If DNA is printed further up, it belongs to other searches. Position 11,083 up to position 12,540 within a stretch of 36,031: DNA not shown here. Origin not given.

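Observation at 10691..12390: Self-promoted two-gene cassette: DUF4365-like PD-(D/E)xK nuclease plus a 385-aa orphan, a candidate undescribed defence or conflict system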

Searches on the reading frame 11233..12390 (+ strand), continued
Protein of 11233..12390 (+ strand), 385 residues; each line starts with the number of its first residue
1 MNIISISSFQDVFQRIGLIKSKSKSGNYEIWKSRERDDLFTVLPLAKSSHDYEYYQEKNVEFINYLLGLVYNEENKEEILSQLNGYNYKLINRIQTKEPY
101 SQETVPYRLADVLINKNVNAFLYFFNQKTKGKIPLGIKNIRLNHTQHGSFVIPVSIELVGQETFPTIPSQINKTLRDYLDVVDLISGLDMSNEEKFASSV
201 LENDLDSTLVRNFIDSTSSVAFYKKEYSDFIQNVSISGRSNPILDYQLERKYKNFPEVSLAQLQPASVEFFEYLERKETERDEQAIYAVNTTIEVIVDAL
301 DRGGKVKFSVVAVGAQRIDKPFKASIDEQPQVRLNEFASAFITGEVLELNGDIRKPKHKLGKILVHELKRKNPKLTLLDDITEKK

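Call 63: search_dna_similar(query=window:11233-12387:+, collection=phages, mode=protein, max_evalue=1, max_rows=15)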
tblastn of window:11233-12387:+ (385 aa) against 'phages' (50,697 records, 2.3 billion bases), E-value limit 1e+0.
No match.

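Call 65: search_protein_families(library=pfam, alignment_id=A3, max_evalue=0.1)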
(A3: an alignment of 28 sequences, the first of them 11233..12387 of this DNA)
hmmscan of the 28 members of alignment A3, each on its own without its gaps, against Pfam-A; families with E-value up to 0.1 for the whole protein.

A. member 1, window:11233-12387:+ (385 aa): 0 families

B. families by the number of members that match (of 28 scanned): 13 families
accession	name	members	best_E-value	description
PF20694.2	TRADD-like_N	1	0.0035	TRADD-like N-terminal domain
PF08866.15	DUF1831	1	0.005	Putative amino acid metabolism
PF18273.6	T3RM_EcoP15I_C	1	0.0058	Type III R-M EcoP15I C-terminal domain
PF04641.18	Rtf2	1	0.009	Rtf2 RING-finger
PF22545.2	2CompARG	1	0.012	2-Component system ADP-ribose glycohydrolase domain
PF11463.14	R-HINP1I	1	0.015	R.HinP1I restriction endonuclease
PF16016.11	VASt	1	0.015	VAD1 Analog of StAR-related lipid transfer domain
PF18992.5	DUF5725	1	0.021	Family of unknown function (DUF5725)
PF23935.1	DUF7271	1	0.029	Domain of unknown function (DUF7271)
PF01336.31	tRNA_anti-codon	1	0.048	OB-fold nucleic acid binding domain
PF25538.1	DUF7922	1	0.049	Domain of unknown function (DUF7922)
PF25773.1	TPR_ANAPC2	1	0.072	ANAPC2-like, TPR repeats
PF03333.19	PapB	1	0.092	Adhesin biosynthesis transcription regulatory protein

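Call 67: search_protein_families(library=pfam, alignment_id=A5, max_evalue=0.00001)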
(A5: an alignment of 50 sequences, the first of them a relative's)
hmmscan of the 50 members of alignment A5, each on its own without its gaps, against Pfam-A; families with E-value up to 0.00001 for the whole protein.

A. member 1, L009:400-933:+ (178 aa): 2 families
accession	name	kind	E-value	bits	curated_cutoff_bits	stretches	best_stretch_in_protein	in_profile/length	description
PF13248.11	Zn_ribbon_3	-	2.2e-07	30.6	27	1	2-22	4-24/26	zinc-ribbon domain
PF13240.11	Zn_Ribbon_1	-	5.5e-06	26.5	25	1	2-22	1-21/23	zinc-ribbon domain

B. families by the number of members that match (of 50 scanned): 27 families (the first 25 are shown)
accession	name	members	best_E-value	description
PF13560.12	HTH_31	3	3.4e-09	Helix-turn-helix domain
PF12844.13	HTH_19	2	1.2e-12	Helix-turn-helix domain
PF01381.28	HTH_3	2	4e-10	Helix-turn-helix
PF02586.19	SRAP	1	3.9e-66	SOS response associated peptidase (SRAP)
PF00589.27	Phage_integrase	1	4.6e-32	Phage integrase family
PF13481.12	AAA_25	1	1.5e-27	AAA domain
PF13023.12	HD_3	1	8e-22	HD domain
PF16289.11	PIN_12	1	9.2e-22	PIN domain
PF20329.3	DUF6624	1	2.6e-20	Family of unknown function (DUF6624)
PF13087.12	AAA_12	1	4.2e-19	AAA domain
PF13631.11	Cytochrom_B_N_2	1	4.7e-19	Cytochrome b(N-terminal)/b6/petB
PF01936.24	NYN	1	1.2e-16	NYN domain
PF00033.24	Cytochrome_B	1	5.6e-15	Cytochrome b/b6/petB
PF10754.15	DUF2569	1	5.2e-14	Protein of unknown function (DUF2569)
PF01396.24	Zn_ribbon_Top1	1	6.4e-13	Topoisomerase DNA binding C4 zinc finger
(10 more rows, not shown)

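Call 68: search_protein_families(library=padloc, alignment_id=A5, max_evalue=0.00001)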
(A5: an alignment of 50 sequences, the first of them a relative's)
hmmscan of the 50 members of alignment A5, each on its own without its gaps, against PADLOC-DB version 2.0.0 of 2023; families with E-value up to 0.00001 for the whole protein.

A. member 1, L009:400-933:+ (178 aa): 0 families

B. families by the number of members that match (of 50 scanned): 17 families
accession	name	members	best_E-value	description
PDLC02926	HTH_VI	3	4e-11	-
PDLC04142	capH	2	6.8e-09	capH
PDLC03954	RmrA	2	8.9e-07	-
PDLC03924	MkoC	1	2.1e-29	-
PDLC05009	PDC-S37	1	1.3e-21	-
PDLC03920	MkoA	1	2.9e-21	-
PDLC04140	mad8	1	5.1e-17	mads_8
PDLC03921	MkoA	1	3.4e-12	-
PDLC03963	SoFic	1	5.6e-12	-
PDLC04840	PDC-S04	1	1.3e-11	-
PDLC03800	RTasDnaG-like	1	2.7e-08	DRT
PDLC03949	RmrA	1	4e-07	-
PDLC03952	RmrA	1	7.3e-07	-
PDLC02684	DndH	1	1.1e-06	DndH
PDLC03665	Control_protein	1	2e-06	control protein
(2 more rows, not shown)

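Call 79: search_dna_similar(query=window:11233-12387:+, collection=plasmids, mode=protein, max_evalue=0.01, max_rows=25)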
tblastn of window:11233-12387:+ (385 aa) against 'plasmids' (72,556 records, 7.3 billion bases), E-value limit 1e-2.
No match.

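Call 95: list_cluster_members(proteins=[P0003, P0008, P0051, P0048])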
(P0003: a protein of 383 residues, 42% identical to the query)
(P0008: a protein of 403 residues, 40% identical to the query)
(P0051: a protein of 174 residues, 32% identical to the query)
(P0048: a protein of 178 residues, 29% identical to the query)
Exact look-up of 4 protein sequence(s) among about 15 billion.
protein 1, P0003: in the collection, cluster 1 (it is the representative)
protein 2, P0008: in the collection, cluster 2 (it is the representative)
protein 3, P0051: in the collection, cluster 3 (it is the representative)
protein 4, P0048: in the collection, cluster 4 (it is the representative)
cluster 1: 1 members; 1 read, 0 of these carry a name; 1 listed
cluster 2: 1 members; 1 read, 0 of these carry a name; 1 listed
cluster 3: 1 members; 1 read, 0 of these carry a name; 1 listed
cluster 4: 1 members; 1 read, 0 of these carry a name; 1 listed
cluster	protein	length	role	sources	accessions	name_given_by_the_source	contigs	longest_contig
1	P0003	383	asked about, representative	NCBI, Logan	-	-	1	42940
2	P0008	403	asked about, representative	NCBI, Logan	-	-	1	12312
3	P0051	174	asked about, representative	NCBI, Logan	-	-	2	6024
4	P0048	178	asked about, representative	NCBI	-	-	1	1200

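Call 96: find_related_loci(query=A3, collection=viral_contigs, flank=8000)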
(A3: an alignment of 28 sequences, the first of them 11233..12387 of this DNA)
Query A3 (385 aa) in viral_contigs; peptide patterns used: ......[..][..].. (x = any residue, [..] = any of these).
9 stretches matched a pattern; 1 encode a relative of the query (tblastn E <= 1e-3); 1 distinct loci.
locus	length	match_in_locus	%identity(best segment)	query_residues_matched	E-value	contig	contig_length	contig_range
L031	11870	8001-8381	25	66-163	2e-5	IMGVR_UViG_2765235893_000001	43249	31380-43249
